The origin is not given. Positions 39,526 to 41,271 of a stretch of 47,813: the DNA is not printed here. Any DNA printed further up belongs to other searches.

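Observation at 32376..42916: Chimeric hydrogenase locus: a group-3 [NiFe] catalytic pair wired to a HydABC-type (NuoE/NuoF/HydA-like) module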

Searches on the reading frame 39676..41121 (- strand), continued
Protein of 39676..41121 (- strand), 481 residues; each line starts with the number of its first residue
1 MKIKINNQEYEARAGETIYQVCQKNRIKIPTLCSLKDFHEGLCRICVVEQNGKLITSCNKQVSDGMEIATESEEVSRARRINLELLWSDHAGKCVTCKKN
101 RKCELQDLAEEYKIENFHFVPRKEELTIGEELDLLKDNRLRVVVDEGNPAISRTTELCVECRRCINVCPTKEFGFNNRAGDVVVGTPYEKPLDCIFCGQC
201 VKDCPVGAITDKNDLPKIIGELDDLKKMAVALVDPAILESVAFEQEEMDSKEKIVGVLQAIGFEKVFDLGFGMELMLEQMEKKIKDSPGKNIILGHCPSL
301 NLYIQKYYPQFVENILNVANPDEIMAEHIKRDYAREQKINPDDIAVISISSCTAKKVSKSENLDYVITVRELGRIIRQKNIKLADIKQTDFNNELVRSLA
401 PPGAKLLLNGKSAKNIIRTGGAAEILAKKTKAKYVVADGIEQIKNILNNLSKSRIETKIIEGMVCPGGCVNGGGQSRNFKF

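Call 47: search_protein_families(library=ncbifam, proteins=[window:39676-41121:-, L112:10001-11761:+], max_evalue=0.001)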
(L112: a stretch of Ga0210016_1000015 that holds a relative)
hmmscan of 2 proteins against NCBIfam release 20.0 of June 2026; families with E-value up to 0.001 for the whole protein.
window:39676-41121:- (481 aa): 34 families (the best 25 are shown)
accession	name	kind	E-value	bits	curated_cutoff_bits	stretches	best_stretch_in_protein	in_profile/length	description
NF040763.1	FeFe_hydrog_A6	exception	2.2e-94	316.9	765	2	2-396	2-408/571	NADH-dependent [FeFe] hydrogenase, group A6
NF040762.1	Hydr_FeFe_Clost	exception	1.9e-64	218.3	900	2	2-391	2-402/572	ferredoxin hydrogenase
TIGR02512.1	FeFe_hydrog_A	subfamily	1.7e-51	175.2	405.95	2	151-395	2-269/375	[FeFe] hydrogenase, group A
TIGR04105.1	FeFe_hydrog_B1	subfamily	1e-40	139.8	450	1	193-476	189-459/462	monomeric [FeFe] hydrogenase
NF005745.0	PRK07569.1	equivalog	2.7e-32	112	333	1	3-213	6-211/238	bidirectional hydrogenase complex protein HoxU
TIGR01973.1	NuoG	equivalog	1.9e-27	96.4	470.05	1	3-213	1-202/606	NADH-quinone oxidoreductase subunit NuoG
NF006305.0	PRK08493.1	equivalog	7.6e-27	93.7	591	2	1-169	2-154/819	NADH-quinone oxidoreductase subunit G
NF009454.0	PRK12814.1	equivalog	3.1e-18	65.5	916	1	3-96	6-102/657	putative NADPH-dependent glutamate synthase small subunit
NF005895.0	PRK07860.1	equivalog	2.5e-12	45.6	802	1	2-211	19-222/811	NADH-quinone oxidoreductase subunit G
NF040864.1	HgcB_ferredoxin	equivalog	5.4e-09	35.8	99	1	153-211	11-63/93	mercury methylation ferredoxin HgcB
NF043039.1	HgcAB_like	equivalog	1.5e-08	34.7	285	1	148-209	292-349/350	HgcAB-like fusion protein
NF006221.0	PRK08348.1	subfamily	3.1e-08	33.4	124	1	153-215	41-98/136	NADH-plastoquinone oxidoreductase subunit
TIGR01971.1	NuoI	subfamily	8.9e-07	28.5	113.05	1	154-213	40-102/121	NADH-quinone oxidoreductase, chain I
NF007012.0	PRK09476.1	equivalog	1.9e-06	27.3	269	1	155-233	58-134/254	ferredoxin-type protein NapG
NF045490.1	FdxA_Protbact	equivalog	3.8e-06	27.1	135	1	155-218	6-64/104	ferredoxin FdxA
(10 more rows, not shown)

L112:10001-11761:+ (587 aa): 30 families (the best 25 are shown)
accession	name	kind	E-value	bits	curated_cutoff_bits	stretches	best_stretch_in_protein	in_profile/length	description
NF040763.1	FeFe_hydrog_A6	exception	8.8e-224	744.1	765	1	2-578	2-567/571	NADH-dependent [FeFe] hydrogenase, group A6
NF040762.1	Hydr_FeFe_Clost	exception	1.5e-165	552.1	900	1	2-577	2-569/572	ferredoxin hydrogenase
TIGR02512.1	FeFe_hydrog_A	subfamily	1.7e-148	494.5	405.95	1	154-523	1-374/375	[FeFe] hydrogenase, group A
TIGR04105.1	FeFe_hydrog_B1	subfamily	4.5e-50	170.7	450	2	152-450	136-413/462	monomeric [FeFe] hydrogenase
NF005745.0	PRK07569.1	equivalog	6.4e-38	130.4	333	1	3-221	6-211/238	bidirectional hydrogenase complex protein HoxU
TIGR01973.1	NuoG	equivalog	3.4e-32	112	470.05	1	3-221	1-202/606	NADH-quinone oxidoreductase subunit NuoG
NF006305.0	PRK08493.1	equivalog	1.4e-28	99.4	591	2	1-175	2-156/819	NADH-quinone oxidoreductase subunit G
NF009454.0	PRK12814.1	equivalog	6.6e-18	64.4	916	1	2-109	5-106/657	putative NADPH-dependent glutamate synthase small subunit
NF005895.0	PRK07860.1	equivalog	8.6e-18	63.7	802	1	4-219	21-222/811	NADH-quinone oxidoreductase subunit G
TIGR01971.1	NuoI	subfamily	1.9e-08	34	113.05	1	158-226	40-107/121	NADH-quinone oxidoreductase, chain I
NF009053.0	PRK12387.1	subfamily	2.3e-07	30.7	204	1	157-230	35-100/180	formate hydrogenlyase complex iron-sulfur subunit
NF004537.0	PRK05888.1-3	equivalog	2.5e-06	27.1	163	1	161-224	69-137/204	NADH-quinone oxidoreductase subunit NuoI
TIGR01945.1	rnfC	subfamily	1.4e-05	23.8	245.95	1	146-215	350-417/435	RnfABCDGE type electron transport complex subunit C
NF004542.0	PRK05888.2-3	equivalog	3e-05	23.6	248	1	158-225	81-147/203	NADH-quinone oxidoreductase subunit NuoI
NF041837.1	rnfC_Methano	equivalog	3.9e-05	22.7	650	1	134-215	333-412/438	Rnf electron transport complex subunit RnfC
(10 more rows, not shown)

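Call 50: search_protein_families(library=pfam, proteins=[L094:11411-11785:+], max_evalue=0.01)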
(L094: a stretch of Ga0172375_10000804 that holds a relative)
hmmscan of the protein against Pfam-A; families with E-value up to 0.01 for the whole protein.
L094:11411-11785:+ (124 aa): 2 families
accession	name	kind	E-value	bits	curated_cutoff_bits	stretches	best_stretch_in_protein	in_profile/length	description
PF01880.24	Desulfoferrodox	-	2.5e-21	76.5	22.2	1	42-123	2-96/98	Desulfoferrodoxin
PF06397.17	Desulfoferrod_N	-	1.6e-17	63.3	23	1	2-35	1-34/36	Desulfoferrodoxin, N-terminal domain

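Call 63: find_encoding_contigs(protein=P0181, flank=10000, max_places=2)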
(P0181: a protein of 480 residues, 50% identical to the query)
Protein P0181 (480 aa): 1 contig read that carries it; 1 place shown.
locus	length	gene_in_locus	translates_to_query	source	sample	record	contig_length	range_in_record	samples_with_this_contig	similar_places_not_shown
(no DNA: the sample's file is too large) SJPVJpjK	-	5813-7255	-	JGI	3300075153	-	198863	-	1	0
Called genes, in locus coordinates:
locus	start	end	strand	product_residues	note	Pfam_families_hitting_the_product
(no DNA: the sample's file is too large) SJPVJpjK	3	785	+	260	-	?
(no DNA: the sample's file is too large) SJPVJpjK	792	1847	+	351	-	PF01087:GalP_UDP_transf, PF11969:DcpS_C (faint), PF01230:HIT (faint), PF16268:DUF4921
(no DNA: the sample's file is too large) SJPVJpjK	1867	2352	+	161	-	PF06695:Sm_multidrug_ex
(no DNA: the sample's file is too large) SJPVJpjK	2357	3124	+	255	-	PF00121:TIM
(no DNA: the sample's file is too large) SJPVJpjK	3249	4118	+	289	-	PF01116:F_bP_aldolase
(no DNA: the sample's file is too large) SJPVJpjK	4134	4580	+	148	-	PF01257:2Fe-2S_thioredx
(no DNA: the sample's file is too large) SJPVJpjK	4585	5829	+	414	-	PF01512:Complex1_51K, PF10531:SLBB (weak), PF10589:NADH_4Fe-4S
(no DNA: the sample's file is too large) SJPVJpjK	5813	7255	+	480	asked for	PF00111:Fer2 (weak), PF13510:Fer2_4, PF10588:NADH-G_4Fe-4S_3, PF12838:Fer4_7, PF13187:Fer4_9, PF13237:Fer4_10 (weak), PF00037:Fer4 (weak), PF02906:Fe_hyd_lg_C, +1 more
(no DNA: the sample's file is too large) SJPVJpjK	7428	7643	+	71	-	PF01455:HupF_HypC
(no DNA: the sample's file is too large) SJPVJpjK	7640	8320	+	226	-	-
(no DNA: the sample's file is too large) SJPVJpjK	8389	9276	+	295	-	PF01058:Oxidored_q6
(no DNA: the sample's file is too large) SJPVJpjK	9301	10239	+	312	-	PF00413:Peptidase_M10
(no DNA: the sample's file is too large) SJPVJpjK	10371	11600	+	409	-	PF00374:NiFeSe_Hases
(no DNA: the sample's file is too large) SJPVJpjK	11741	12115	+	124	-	PF06397:Desulfoferrod_N, PF01880:Desulfoferrodox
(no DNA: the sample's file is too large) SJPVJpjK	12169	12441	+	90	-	PF01155:HypA (faint)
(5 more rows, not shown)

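Call 64: find_encoding_contigs(protein=P0152, flank=10000, max_places=2)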
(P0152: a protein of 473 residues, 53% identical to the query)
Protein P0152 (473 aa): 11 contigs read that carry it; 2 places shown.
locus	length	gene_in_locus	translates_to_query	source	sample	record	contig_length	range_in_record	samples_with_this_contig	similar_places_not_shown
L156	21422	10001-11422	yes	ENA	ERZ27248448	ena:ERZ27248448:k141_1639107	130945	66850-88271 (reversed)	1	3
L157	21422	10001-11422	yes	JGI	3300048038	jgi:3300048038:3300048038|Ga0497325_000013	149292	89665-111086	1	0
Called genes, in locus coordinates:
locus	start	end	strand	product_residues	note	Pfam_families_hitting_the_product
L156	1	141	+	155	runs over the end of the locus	PF00828:Ribosomal_L27A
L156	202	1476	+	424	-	PF00344:SecY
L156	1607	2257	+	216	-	PF00406:ADK, PF13207:AAA_17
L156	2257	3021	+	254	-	PF00557:Peptidase_M24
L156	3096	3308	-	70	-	-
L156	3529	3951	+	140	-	PF03652:RuvX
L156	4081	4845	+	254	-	PF00535:Glycos_transf_2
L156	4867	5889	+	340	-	PF01087:GalP_UDP_transf, PF16285:DUF4931_N (faint), PF16268:DUF4921, PF19327:Ap4A_phos_N (weak), PF01230:HIT (faint), PF02744:GalP_UDP_tr_C (weak)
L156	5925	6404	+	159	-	PF06695:Sm_multidrug_ex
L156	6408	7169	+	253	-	PF00121:TIM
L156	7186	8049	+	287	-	PF01116:F_bP_aldolase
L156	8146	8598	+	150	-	PF01257:2Fe-2S_thioredx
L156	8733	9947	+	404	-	PF01512:Complex1_51K, PF10531:SLBB, PF10589:NADH_4Fe-4S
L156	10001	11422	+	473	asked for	PF13484:Fer4_16 (faint), PF13510:Fer2_4, PF10588:NADH-G_4Fe-4S_3, PF13187:Fer4_9, PF12838:Fer4_7, PF13237:Fer4_10 (weak), PF00037:Fer4 (weak), PF02906:Fe_hyd_lg_C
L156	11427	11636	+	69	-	PF01455:HupF_HypC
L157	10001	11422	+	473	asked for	PF13484:Fer4_16 (faint), PF13510:Fer2_4, PF10588:NADH-G_4Fe-4S_3, PF13187:Fer4_9, PF12838:Fer4_7, PF13237:Fer4_10 (weak), PF00037:Fer4 (weak), PF02906:Fe_hyd_lg_C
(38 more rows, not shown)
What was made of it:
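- Compact co-directional clusters exist in several species (calls 63, 64).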

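Call 76: predict_structure(alignment_id=A1)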
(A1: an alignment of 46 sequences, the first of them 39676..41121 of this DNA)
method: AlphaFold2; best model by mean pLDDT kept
length: 481 residues; sequences in the alignment: 46
mean_pLDDT: 75.0   pTM: 0.62
mean pLDDT of the five models: 75.0, 74.0, 73.3, 72.3, 70.3
residues with pLDDT >= 90: 177; 70-90: 141; 50-70: 69; < 50: 94
segments of 3 or more residues with pLDDT < 50: 91-93, 95-101, 116-123, 137-145, 153-207
pLDDT, mean of each block of 10 residues (from residue 1): 92 89 83 54 76 85 90 82 62 45 63 53 50 48 51 41 34 31 32 42 44 85 94 90 87 95 94 90 88 91 84 93 93 92 96 81 91 92 92 73 53 83 93 91 90 92 86 68 33
secondary structure, 60 per line:
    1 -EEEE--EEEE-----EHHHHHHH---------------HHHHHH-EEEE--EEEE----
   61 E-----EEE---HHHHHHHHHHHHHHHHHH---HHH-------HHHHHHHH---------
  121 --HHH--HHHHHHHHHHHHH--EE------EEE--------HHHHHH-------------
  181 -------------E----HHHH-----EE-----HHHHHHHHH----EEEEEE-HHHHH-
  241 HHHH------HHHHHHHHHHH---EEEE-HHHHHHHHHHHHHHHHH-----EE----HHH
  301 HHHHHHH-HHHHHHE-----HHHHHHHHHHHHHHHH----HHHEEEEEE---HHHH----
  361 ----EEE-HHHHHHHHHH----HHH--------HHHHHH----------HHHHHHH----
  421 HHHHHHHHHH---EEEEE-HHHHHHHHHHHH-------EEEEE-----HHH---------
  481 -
elements in order: E2-5 E8-11 H18-24 H40-45 E47-50 E53-56 E67-69 H73-90 H104-111 H128-140 E151-153 H162-167 H199-202 H215-223 E228-233 H235-239 H241-244 H251-261 E265-268 H270-286 H298-307 H309-314 H321-336 E344-349 H353-356 E365-367 H369-378 H394-399 H410-416 H421-430 E434-438 H440-451 E459-463

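Call 78: fold_search(model_id=the predicted structure, library=pdb)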
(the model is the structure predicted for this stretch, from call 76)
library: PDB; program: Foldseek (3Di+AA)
matches with E <= 10: 613; with E <= 0.001: 149
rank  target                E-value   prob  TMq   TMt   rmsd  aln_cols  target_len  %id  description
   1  8a6t_A                4.6e-31  1.00  0.55  0.47  17.4       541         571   27  Cryo-EM structure of the electron bifurcating Fe-Fe hydrogenase HydABC complex from Thermoanaerobacter kivui in the re (released 2023-02-15)
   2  7q4w_A                3.9e-30  1.00  0.56  0.47  16.9       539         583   29  CryoEM structure of electron bifurcating Fe-Fe hydrogenase HydABC complex A. woodii in the oxidised state (released 2023-02-15)
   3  8cjy_B                1.5e-29  1.00  0.57  0.49  16.8       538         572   23  [FeFe]-hydrogenase CpI from Clostridium pasteurianum, variant S357T (released 2023-10-25)
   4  5byr_A                1.8e-29  1.00  0.58  0.49  16.7       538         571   23  Semisynthetic [FeFe]-hydrogenase CpI with propane-dithiolato-bridged [2Fe] cofactor (released 2015-11-11)
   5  6gm2_A                2.1e-29  1.00  0.57  0.48  16.6       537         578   23  [FeFe]-hydrogenase CpI from Clostridium pasteurianum, variant E282D (released 2018-11-07)
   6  7p5h_A                2.2e-29  1.00  0.55  0.49  16.4       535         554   27  TmHydABC- D2 map (released 2022-09-14)
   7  6gly_B                2.3e-29  1.00  0.58  0.49  16.9       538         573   23  [FeFe]-hydrogenase CpI from Clostridium pasteurianum, variant C299A (released 2018-11-07)
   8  6yf4_B                2.4e-29  1.00  0.58  0.49  16.9       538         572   23  [FeFe]-hydrogenase I from Clostridium pasteurianum (CpI), variant E279D (released 2020-09-02)
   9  6gm1_A                2.6e-29  1.00  0.58  0.49  16.7       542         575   23  [FeFe]-hydrogenase CpI from Clostridium pasteurianum, variant E282A (released 2018-11-07)
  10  7p8n_a                2.6e-29  1.00  0.54  0.41  16.7       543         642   27  TmHydABC- T. maritima hydrogenase with bridge closed (released 2022-09-14)
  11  8aln_B                2.7e-29  1.00  0.57  0.49  16.9       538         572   24  CO-bound [FeFe]-hydrogenase I from Clostridium pasteurianum (CpI) at 1.34 Angstrom (released 2022-12-14)
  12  6gm0_A                2.7e-29  1.00  0.58  0.49  16.8       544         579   23  [FeFe]-hydrogenase CpI from Clostridium pasteurianum, variant E279Q (released 2018-11-07)
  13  8aj6_A                2.9e-29  1.00  0.57  0.48  16.7       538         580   24  cyanide-bound [FeFe]-hydrogenase I from Clostridium pasteurianum (CpI) (released 2022-12-14)
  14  6nac                  2.9e-29  1.00  0.57  0.49  16.8       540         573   24  Crystal structure of [FeFe]-hydrogenase I (CpI) solved with single pulse free electron laser data (released 2019-12-11)
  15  6yf4_A                4.6e-29  1.00  0.58  0.49  16.6       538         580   23  [FeFe]-hydrogenase I from Clostridium pasteurianum (CpI), variant E279D (released 2020-09-02)
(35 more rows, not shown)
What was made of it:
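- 39676..41121 (-): HydA-derived Fe-S connector (481 aa). The N-terminal part carries a [2Fe-2S], a His-ligated [4Fe-4S] and two further [4Fe-4S] motifs. The C-terminal part is a degenerate H-cluster domain. The H-domain is modelled at pLDDT mostly 81-96, and the top Foldseek hits are [FeFe] hydrogenases (calls 76, 78).
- The H-domain fold is confidently modelled and is most similar to CpI and HydA (calls 76, 78).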
